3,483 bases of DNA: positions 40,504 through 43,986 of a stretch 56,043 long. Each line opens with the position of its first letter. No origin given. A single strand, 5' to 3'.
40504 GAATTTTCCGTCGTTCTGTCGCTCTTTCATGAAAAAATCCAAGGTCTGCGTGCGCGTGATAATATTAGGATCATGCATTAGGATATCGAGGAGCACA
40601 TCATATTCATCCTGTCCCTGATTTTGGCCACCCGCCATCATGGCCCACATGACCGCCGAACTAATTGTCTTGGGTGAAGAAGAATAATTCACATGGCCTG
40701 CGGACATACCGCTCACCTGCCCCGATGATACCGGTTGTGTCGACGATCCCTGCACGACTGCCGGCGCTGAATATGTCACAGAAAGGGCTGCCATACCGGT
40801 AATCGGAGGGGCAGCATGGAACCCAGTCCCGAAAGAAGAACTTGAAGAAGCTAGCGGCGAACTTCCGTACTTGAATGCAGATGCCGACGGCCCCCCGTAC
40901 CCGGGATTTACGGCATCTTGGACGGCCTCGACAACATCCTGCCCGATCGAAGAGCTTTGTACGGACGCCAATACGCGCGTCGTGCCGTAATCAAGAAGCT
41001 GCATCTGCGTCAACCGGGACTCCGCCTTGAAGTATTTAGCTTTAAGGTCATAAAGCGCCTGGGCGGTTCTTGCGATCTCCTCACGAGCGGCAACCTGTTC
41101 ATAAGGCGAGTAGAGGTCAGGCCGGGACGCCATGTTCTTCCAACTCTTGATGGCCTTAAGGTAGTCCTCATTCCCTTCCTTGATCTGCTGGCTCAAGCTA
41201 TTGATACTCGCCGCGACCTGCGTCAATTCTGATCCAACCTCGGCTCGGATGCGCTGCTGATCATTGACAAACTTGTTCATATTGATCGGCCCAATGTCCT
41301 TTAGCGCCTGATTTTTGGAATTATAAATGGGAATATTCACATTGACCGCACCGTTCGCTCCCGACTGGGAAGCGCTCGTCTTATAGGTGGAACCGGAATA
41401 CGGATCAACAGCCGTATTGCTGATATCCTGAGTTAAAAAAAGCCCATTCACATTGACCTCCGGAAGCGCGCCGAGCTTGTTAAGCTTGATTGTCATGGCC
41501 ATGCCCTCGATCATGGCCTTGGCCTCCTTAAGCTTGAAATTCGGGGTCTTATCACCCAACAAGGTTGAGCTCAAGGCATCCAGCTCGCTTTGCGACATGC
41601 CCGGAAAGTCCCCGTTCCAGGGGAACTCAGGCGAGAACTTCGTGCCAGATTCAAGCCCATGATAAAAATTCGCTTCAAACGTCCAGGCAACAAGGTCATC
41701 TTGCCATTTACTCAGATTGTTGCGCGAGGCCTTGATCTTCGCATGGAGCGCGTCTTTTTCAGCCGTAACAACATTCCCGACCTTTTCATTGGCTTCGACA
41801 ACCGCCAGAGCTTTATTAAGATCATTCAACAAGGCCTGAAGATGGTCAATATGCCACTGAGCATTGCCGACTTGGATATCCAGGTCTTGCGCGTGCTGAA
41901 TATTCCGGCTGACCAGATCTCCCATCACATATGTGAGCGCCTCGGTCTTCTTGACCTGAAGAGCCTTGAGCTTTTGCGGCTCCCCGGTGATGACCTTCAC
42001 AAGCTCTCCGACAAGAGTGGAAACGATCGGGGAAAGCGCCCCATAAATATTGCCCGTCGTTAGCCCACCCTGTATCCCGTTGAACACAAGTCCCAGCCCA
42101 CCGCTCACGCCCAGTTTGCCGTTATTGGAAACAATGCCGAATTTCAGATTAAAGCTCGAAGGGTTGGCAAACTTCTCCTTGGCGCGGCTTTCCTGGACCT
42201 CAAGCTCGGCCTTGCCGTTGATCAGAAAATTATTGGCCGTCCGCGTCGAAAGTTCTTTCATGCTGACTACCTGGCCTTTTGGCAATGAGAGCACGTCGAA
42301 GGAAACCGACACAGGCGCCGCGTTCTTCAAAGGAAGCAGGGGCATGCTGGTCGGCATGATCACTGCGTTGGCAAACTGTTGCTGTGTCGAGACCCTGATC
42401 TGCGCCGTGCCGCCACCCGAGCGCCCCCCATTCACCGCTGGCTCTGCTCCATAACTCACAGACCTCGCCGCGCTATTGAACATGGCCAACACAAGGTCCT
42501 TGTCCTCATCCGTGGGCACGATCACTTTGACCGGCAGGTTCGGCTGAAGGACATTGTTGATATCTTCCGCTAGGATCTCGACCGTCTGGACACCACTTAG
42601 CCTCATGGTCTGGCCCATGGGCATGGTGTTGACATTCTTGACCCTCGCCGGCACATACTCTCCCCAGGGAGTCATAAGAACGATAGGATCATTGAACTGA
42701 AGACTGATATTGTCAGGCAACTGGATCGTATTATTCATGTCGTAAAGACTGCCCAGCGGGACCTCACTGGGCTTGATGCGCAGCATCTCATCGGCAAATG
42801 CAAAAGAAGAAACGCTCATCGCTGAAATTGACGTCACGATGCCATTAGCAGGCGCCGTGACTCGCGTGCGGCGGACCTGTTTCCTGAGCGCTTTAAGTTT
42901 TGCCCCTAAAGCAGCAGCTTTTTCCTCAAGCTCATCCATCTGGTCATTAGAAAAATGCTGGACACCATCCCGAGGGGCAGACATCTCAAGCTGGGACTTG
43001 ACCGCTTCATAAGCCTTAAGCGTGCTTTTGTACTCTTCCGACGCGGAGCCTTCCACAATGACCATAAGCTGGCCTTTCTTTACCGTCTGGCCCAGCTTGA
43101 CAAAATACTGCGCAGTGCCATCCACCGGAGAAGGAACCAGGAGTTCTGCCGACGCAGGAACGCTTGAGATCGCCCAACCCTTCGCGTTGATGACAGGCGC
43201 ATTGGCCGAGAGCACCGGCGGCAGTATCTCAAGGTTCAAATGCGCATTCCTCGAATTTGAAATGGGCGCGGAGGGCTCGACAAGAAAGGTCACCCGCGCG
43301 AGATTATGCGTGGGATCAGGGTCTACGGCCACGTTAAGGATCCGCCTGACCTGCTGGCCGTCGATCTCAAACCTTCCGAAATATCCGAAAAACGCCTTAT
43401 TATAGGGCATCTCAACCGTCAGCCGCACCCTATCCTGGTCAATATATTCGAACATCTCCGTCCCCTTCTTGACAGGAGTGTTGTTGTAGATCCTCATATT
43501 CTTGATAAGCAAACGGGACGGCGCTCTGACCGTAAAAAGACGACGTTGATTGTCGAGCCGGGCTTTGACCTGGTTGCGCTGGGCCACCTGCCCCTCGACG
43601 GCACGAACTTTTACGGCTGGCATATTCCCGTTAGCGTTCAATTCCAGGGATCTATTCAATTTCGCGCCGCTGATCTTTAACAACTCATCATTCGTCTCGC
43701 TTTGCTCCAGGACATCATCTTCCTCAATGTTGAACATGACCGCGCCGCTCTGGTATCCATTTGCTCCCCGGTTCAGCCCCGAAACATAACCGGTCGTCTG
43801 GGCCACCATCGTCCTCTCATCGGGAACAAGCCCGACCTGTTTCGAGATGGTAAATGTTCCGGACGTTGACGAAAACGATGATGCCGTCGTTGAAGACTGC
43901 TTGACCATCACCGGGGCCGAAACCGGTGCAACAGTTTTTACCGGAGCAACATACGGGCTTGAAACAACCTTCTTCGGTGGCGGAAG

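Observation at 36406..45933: Giant 9.5-kb ORF encoding a single-polypeptide, apparently envelope-spanning multidomain protein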

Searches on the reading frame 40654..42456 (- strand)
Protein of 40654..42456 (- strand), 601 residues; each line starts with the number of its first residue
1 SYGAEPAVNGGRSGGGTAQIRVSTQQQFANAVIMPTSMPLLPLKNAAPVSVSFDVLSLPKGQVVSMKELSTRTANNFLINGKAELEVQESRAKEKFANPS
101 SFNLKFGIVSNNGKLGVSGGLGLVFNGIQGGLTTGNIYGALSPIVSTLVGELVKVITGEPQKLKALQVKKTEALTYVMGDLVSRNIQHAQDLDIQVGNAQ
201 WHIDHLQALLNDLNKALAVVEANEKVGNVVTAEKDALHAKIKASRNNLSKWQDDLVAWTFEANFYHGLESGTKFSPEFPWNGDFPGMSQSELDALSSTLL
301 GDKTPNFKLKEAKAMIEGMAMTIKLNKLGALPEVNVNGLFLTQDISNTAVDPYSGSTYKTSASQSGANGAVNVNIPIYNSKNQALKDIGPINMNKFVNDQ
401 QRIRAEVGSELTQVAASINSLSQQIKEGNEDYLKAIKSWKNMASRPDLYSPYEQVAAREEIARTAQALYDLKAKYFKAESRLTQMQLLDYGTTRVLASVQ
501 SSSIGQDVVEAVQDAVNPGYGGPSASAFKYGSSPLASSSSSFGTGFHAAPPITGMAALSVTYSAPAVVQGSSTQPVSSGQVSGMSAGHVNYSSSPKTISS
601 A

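Call 26: search_solved_structures(query=A2, max_evalue=10, show_alignments=2)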
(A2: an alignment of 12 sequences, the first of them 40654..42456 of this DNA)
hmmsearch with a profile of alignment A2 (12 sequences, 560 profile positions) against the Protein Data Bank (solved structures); distinct sequences matched with E-value up to 10: 1.
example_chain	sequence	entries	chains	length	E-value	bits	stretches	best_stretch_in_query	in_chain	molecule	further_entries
7eqc_B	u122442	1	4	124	0.072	14.8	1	181-254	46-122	CYtoKinesis defect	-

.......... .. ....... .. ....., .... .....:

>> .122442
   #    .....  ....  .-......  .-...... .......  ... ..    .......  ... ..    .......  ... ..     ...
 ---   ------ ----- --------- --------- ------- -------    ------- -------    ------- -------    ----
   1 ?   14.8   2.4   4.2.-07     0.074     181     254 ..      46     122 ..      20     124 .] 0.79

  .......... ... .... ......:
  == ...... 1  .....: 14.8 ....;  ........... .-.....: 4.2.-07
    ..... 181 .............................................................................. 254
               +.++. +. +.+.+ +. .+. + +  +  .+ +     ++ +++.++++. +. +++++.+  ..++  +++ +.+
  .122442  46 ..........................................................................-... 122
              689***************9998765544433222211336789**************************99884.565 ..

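Call 39: search_protein_families(library=pfam, alignment_id=A2, max_evalue=0.1)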
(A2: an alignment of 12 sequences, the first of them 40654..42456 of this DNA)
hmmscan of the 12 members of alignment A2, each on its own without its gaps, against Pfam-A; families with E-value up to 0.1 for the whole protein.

A. member 1, window:40654-42456:- (601 aa): 2 families
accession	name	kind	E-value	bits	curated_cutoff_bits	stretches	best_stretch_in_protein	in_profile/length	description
PF02321.23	OEP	-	3.4e-06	27.4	22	1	306-443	12-140/187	Outer membrane efflux protein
PF10259.14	Rogdi_lz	-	0.057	13.2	29.4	0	191-279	75-163/295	Rogdi leucine zipper containing protein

B. families by the number of members that match (of 12 scanned): 10 families
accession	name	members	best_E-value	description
PF02321.23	OEP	9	2.1e-15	Outer membrane efflux protein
PF11932.13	DUF3450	1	0.0035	Protein of unknown function (DUF3450)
PF05659.16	RPW8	1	0.011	Arabidopsis broad-spectrum mildew resistance protein RPW8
PF03934.19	T2SSK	1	0.022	Type II secretion system (T2SS), protein K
PF24370.1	DUF7526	1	0.023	Family of unknown function (DUF7526)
PF22114.2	NUP120_helical_2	1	0.047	Nucleoporin NUP120, helical domain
PF23735.1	KIF9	1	0.051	Kinesin-like protein KIF9 domain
PF10259.14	Rogdi_lz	1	0.057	Rogdi leucine zipper containing protein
PF14362.11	DUF4407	1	0.066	Domain of unknown function (DUF4407)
PF08234.17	Spindle_Spc25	1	0.074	Chromosome segregation protein Spc25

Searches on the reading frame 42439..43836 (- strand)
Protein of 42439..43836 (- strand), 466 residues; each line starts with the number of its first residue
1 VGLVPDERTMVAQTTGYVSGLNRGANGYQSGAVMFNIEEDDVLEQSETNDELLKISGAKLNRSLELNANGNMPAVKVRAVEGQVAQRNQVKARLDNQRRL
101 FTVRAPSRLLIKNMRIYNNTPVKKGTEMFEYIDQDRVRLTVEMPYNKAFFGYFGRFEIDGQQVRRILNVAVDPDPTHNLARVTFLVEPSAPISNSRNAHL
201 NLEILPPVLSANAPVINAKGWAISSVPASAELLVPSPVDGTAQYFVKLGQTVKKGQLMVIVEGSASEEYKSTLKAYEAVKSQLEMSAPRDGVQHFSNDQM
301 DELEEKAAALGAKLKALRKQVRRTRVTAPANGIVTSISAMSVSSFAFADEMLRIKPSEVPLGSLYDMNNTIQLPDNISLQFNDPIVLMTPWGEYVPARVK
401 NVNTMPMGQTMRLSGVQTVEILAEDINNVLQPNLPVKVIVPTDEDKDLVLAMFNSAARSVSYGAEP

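Call 88: search_solved_structures(query=A9, max_evalue=0.01, show_alignments=3)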
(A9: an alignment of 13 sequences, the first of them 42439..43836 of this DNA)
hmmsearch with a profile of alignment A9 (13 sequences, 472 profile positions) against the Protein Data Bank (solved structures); distinct sequences matched with E-value up to 0.01: 36.
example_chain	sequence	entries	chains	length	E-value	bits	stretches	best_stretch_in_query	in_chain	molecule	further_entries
4l8j_A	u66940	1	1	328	3.4e-13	52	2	226-301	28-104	Putative efflux transporter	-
4dk1_A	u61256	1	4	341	1.2e-11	46.9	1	218-351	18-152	Putative MacA, Multidrug resistance protein mexA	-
4dk0_A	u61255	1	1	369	6.8e-11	44.4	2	218-322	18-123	Putative MacA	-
1t5e_A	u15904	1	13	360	8.6e-08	34.2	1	234-352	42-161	Multidrug resistance protein mexA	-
2v4d_A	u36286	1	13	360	8.6e-08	34.2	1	234-352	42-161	MULTIDRUG RESISTANCE PROTEIN MEXA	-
6iok_I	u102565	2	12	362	8.7e-08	34.2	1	234-352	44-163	Multidrug resistance protein MexA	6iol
6ta5_D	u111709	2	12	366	9.8e-08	34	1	234-352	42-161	MexA family multidrug efflux RND transporter periplasmic adaptor subunit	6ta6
1vf7_A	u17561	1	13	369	1e-07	34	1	234-352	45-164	Multidrug resistance protein mexA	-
1dcz_A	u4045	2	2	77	1.2e-07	33.8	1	232-264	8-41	TRANSCARBOXYLASE 1.3S SUBUNIT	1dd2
1o78_A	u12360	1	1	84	1.6e-07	33.3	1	229-268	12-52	BIOTIN CARBOXYL CARRIER PROTEIN OF METHYLMALONYL-COA CARBOXYL-TRANSFERASE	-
4tko_B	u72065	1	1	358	9.8e-07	30.7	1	42-140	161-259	EmrA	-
2d5d_A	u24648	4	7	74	1.5e-06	30.1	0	230-264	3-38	methylmalonyl-CoA decarboxylase gamma chain | 149aa long hypothetical methylmalonyl-CoA decarboxylase gamma chain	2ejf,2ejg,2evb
20yy_D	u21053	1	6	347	1.8e-06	29.9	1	79-147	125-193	Multidrug efflux RND transporter periplasmic adaptor subunit MexJ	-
5nen_A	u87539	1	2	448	2.9e-06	29.2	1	230-280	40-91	Lipase C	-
5gua_A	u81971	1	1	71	2.9e-06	29.1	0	232-259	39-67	149aa long hypothetical methylmalonyl-CoA decarboxylase gamma chain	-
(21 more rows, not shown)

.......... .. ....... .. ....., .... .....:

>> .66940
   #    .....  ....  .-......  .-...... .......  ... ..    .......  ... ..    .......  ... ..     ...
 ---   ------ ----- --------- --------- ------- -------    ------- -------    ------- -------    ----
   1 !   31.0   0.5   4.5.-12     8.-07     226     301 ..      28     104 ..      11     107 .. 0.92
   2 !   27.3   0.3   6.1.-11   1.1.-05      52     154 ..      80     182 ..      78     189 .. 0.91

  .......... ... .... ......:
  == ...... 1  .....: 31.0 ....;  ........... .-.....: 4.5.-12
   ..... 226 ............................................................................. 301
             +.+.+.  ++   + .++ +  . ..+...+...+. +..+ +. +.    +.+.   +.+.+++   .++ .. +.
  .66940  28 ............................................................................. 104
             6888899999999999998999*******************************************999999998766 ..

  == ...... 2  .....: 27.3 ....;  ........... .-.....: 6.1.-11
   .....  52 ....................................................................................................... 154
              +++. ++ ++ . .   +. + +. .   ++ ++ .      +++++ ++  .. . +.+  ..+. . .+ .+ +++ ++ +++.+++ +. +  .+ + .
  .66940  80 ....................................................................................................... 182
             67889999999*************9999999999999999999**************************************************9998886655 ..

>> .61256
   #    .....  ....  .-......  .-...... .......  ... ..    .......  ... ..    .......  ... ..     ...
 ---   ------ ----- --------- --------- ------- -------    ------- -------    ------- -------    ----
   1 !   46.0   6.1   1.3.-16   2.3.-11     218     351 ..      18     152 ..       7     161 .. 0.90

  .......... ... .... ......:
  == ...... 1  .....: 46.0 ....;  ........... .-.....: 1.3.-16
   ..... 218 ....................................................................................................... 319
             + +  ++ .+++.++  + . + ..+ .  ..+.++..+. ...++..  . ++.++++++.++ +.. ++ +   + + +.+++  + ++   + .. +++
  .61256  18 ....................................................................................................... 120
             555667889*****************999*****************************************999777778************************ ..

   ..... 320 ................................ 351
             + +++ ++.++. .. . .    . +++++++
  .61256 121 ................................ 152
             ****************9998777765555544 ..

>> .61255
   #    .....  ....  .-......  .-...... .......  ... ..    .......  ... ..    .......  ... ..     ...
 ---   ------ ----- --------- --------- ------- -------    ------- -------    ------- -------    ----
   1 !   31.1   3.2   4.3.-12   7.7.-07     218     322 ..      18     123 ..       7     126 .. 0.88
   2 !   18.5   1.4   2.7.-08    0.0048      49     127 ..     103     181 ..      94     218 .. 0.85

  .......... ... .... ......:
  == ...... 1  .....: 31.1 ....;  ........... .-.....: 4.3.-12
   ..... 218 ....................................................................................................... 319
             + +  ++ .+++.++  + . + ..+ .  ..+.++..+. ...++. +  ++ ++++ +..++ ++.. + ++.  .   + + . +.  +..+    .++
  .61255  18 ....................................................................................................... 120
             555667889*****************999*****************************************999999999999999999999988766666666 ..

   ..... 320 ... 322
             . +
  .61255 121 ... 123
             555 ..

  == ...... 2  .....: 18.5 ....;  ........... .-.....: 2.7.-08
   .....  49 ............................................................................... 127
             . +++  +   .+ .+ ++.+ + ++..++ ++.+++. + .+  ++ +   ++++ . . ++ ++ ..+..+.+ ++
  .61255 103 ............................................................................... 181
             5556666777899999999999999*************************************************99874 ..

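Call 89: search_protein_families(library=pfam, alignment_id=A9, max_evalue=0.01)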
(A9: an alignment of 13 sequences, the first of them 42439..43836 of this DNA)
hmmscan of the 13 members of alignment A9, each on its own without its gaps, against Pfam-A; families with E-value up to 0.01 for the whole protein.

A. member 1, window:42439-43836:- (466 aa): 3 families
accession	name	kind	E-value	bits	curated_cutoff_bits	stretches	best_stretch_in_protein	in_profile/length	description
PF16576.10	HlyD_D23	-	1.5e-06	28.1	30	1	245-355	35-140/214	Barrel-sandwich domain of CusB or HlyD membrane-fusion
PF00364.28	Biotin_lipoyl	-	3.9e-05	23.9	22.1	0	240-262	11-37/73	Biotin-requiring enzyme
PF13437.12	HlyD_3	-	0.00015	22.9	22.2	0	102-189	1-96/106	HlyD family secretion protein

B. families by the number of members that match (of 13 scanned): 11 families
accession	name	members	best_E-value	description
PF13437.12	HlyD_3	11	1.5e-11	HlyD family secretion protein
PF16576.10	HlyD_D23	11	1.8e-10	Barrel-sandwich domain of CusB or HlyD membrane-fusion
PF00364.28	Biotin_lipoyl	11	1.7e-06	Biotin-requiring enzyme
PF13533.13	Biotin_lipoyl_2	6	0.00025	Biotin-lipoyl like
PF12700.13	HlyD_2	5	3.6e-05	HlyD family secretion protein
PF13375.12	RnfC_N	1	0.0012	RnfC Barrel sandwich hybrid domain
PF05896.17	NQRA_N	1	0.0071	NqrA N-terminal barrel-sandwich hybrid domain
PF11482.13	DUF3208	1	0.0075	Protein of unknown function (DUF3208)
PF01551.29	Peptidase_M23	1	0.0077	Peptidase family M23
PF10422.14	LRS4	1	0.0079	Monopolin complex subunit LRS4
PF25194.1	DPC3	1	0.0093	Diatom pyrenoid component 3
